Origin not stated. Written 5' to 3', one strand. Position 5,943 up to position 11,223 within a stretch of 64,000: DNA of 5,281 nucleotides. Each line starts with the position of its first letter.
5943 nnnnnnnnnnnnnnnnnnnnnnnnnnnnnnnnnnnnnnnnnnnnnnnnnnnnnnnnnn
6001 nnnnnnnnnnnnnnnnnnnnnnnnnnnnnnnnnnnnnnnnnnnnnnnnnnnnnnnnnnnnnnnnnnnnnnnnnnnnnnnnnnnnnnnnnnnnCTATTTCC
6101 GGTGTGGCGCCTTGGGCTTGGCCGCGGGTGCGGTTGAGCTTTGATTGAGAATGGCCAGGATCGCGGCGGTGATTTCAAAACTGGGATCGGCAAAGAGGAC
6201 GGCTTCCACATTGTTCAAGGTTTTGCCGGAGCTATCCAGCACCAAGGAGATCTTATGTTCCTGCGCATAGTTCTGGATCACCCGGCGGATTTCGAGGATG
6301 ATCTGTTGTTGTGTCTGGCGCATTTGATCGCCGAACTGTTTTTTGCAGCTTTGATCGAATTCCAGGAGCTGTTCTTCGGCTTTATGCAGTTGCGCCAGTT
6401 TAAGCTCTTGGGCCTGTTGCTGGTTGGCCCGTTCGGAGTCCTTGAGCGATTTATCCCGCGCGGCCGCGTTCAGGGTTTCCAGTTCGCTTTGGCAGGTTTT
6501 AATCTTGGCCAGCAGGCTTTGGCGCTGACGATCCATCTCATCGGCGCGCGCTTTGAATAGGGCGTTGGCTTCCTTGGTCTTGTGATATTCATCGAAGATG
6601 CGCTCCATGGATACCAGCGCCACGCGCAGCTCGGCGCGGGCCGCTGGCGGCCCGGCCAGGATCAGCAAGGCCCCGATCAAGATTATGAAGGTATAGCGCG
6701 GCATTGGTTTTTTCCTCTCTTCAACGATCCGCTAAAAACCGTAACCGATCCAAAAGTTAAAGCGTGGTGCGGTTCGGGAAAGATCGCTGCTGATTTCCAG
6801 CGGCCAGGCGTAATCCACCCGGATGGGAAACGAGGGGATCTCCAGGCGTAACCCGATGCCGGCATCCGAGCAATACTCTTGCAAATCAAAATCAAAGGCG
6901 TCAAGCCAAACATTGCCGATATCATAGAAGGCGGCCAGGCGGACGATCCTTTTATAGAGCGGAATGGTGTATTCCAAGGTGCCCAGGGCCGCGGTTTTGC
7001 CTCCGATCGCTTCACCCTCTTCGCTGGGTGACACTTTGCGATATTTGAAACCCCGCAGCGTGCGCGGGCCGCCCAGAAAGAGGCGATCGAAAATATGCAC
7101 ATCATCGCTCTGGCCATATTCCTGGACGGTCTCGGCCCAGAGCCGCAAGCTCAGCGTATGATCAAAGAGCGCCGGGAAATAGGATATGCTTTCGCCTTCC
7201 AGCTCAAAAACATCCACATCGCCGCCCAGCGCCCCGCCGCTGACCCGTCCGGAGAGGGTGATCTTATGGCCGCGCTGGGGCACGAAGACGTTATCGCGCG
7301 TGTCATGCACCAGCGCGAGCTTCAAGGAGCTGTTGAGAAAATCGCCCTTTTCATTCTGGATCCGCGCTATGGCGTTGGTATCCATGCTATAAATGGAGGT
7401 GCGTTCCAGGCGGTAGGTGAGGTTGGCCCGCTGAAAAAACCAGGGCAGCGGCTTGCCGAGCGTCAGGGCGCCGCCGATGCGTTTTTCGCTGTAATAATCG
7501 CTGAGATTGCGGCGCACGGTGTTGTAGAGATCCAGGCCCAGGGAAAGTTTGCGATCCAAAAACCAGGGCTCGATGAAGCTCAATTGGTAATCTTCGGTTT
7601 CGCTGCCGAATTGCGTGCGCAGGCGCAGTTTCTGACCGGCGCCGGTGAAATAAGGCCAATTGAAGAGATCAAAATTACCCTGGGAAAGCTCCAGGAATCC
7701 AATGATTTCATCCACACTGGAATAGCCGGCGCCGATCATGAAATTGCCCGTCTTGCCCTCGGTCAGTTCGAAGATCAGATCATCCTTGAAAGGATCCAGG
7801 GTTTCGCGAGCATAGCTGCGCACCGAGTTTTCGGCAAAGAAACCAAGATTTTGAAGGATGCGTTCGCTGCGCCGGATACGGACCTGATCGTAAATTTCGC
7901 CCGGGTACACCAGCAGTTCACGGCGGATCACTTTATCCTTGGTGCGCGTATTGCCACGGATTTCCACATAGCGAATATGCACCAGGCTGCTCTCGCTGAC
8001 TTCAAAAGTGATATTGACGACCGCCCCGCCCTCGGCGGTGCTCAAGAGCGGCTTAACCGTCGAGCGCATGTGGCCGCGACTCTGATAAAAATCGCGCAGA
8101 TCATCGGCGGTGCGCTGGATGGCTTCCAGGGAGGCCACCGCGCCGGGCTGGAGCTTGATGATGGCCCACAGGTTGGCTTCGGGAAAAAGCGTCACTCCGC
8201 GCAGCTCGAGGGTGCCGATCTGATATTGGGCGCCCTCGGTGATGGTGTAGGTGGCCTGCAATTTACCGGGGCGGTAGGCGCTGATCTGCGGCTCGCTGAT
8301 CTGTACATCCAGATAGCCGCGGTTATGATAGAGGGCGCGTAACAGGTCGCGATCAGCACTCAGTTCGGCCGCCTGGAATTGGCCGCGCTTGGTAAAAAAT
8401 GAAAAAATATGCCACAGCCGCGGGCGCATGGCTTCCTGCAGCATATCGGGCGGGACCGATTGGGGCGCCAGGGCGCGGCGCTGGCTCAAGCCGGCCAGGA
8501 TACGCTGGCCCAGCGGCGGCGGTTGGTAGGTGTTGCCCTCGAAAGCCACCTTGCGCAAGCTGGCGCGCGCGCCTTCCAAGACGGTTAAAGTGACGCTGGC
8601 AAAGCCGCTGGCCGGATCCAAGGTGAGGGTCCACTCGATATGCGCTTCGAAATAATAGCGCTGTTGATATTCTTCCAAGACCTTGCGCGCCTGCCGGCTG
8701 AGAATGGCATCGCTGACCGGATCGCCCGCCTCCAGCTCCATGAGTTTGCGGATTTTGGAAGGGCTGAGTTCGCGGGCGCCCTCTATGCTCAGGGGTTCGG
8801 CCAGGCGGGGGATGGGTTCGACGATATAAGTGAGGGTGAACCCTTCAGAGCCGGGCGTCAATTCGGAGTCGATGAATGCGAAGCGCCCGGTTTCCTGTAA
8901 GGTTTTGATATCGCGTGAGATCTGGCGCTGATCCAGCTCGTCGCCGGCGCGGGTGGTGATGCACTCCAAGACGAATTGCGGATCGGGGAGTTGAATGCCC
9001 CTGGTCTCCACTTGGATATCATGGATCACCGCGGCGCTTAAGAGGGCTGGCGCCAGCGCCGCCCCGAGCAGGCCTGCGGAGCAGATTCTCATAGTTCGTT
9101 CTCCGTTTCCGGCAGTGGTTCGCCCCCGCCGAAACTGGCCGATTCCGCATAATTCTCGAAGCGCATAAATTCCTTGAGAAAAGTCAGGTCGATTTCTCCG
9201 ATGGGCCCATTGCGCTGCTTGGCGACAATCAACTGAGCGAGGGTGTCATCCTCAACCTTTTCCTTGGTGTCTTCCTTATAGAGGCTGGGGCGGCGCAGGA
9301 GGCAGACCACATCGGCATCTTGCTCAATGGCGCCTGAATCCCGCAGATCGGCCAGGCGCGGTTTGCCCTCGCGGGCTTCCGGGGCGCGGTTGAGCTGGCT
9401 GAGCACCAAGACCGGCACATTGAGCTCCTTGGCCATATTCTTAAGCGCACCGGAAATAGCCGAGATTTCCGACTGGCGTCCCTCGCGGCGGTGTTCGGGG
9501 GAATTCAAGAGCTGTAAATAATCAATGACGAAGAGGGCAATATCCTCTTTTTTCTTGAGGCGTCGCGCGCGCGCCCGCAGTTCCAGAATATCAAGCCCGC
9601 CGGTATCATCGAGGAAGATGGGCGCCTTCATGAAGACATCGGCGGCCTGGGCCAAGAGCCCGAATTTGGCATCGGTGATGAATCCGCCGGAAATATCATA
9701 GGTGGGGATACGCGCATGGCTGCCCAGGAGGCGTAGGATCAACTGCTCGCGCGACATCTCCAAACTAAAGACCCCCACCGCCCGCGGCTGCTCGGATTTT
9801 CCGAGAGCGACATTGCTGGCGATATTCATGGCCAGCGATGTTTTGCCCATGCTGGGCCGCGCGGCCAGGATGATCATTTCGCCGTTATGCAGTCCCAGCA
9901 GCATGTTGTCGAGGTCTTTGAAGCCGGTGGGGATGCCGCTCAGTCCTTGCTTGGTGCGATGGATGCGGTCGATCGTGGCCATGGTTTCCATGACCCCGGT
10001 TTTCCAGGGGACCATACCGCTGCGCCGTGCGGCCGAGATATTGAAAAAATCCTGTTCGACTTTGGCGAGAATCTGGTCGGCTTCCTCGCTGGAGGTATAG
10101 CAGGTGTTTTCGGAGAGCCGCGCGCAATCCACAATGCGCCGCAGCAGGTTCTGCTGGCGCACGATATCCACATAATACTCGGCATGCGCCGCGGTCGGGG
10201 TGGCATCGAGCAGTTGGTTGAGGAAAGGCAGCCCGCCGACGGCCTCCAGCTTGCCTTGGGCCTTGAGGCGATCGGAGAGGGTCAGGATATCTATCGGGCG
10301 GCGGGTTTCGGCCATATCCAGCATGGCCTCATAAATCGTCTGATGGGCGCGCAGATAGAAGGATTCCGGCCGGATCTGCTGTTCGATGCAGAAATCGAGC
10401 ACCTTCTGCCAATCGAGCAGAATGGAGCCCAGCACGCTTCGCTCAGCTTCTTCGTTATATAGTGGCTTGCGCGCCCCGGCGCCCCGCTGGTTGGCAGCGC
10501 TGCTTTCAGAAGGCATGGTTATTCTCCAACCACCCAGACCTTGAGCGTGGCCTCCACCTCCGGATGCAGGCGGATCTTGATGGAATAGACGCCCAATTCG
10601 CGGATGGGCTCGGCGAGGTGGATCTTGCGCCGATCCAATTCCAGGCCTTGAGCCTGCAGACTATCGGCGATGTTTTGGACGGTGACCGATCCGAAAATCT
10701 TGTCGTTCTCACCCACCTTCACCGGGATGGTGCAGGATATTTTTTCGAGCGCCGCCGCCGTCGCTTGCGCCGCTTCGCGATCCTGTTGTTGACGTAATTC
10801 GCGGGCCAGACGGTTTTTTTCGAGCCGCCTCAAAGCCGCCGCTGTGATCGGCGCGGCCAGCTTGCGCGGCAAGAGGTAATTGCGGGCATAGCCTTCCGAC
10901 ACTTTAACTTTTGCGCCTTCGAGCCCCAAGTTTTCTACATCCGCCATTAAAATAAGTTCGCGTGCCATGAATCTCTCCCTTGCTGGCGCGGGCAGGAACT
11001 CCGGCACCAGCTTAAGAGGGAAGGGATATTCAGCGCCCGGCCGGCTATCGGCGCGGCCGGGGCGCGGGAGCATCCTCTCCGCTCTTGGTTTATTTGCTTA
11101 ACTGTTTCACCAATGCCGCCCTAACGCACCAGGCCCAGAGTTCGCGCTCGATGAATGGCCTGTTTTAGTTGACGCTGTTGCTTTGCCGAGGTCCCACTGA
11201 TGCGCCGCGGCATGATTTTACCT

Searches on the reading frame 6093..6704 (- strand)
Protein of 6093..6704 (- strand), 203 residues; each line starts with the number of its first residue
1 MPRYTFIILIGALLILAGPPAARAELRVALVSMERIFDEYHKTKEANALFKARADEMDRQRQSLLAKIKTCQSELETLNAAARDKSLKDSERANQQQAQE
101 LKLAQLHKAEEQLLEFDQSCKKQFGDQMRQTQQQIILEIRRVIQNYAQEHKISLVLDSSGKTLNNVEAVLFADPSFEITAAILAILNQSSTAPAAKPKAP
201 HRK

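Call 8: search_protein_families(library=pfam, proteins=[window:6093-6704:-], max_evalue=0.001)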
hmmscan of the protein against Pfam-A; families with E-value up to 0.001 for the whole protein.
window:6093-6704:- (203 aa): 2 families
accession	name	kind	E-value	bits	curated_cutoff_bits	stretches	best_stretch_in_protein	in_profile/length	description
PF03938.19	OmpH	-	8.4e-17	62.1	32.4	1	27-186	1-141/141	Outer membrane protein (OmpH-like)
PF03999.17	MAP65_ASE1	-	0.00036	19.8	26.9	1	44-150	30-138/477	Microtubule associated protein (MAP65/ASE1 family)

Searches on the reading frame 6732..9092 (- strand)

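Call 8: search_protein_families(library=pfam, proteins=[window:6732-9092:-], max_evalue=0.001)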
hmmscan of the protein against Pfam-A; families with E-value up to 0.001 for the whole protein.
window:6732-9092:- (786 aa): 3 families
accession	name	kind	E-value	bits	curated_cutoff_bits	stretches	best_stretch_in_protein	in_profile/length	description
PF01103.29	Omp85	-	1.4e-63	215.8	24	1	482-786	2-325/325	Omp85 superfamily domain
PF07244.20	POTRA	-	1.5e-38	131.8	21.3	4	372-446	2-79/79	Surface antigen variable number repeat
PF08479.16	POTRA_2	-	7.6e-10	38.9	24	0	294-348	5-59/76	POTRA domain, ShlB-type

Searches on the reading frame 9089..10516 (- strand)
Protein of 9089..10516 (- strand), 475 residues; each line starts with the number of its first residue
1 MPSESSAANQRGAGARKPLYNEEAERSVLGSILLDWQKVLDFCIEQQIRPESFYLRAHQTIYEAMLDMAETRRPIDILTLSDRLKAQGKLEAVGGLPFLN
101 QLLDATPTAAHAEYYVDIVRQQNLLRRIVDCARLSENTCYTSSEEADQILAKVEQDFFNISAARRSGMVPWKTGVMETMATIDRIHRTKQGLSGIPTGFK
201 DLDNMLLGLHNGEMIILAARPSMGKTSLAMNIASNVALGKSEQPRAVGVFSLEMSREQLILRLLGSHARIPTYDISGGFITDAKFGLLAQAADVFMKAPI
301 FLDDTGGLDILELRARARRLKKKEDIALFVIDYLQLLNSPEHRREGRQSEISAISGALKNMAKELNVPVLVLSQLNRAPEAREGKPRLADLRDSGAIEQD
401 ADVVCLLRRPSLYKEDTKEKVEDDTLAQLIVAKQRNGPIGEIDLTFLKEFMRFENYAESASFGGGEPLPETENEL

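Call 8: search_protein_families(library=pfam, proteins=[window:9089-10516:-], max_evalue=0.001)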
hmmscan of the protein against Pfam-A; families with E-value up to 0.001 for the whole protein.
window:9089-10516:- (475 aa): 3 families
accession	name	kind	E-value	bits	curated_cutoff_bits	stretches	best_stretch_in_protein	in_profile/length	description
PF03796.21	DnaB_C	-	7.1e-95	317.6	27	1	194-455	1-255/255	DnaB-like helicase C terminal domain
PF00772.26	DnaB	-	1.9e-30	105.4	23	1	18-121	2-103/103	DnaB-like helicase N terminal domain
PF13481.12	AAA_25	-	2e-14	54.1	27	1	209-376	29-191/195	AAA domain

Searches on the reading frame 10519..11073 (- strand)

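Call 7: search_protein_families(library=pfam, proteins=[window:10519-11073:-], max_evalue=0.001)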
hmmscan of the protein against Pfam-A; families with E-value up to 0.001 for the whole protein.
window:10519-11073:- (184 aa): 2 families
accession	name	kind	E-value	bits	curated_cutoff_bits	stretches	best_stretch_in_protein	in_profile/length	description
PF03948.19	Ribosomal_L9_C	-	2.4e-30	105.2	23.2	1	100-182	1-85/86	Ribosomal protein L9, C-terminal domain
PF01281.25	Ribosomal_L9_N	-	1.2e-16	60.4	20.7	1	39-83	2-46/47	Ribosomal protein L9, N-terminal domain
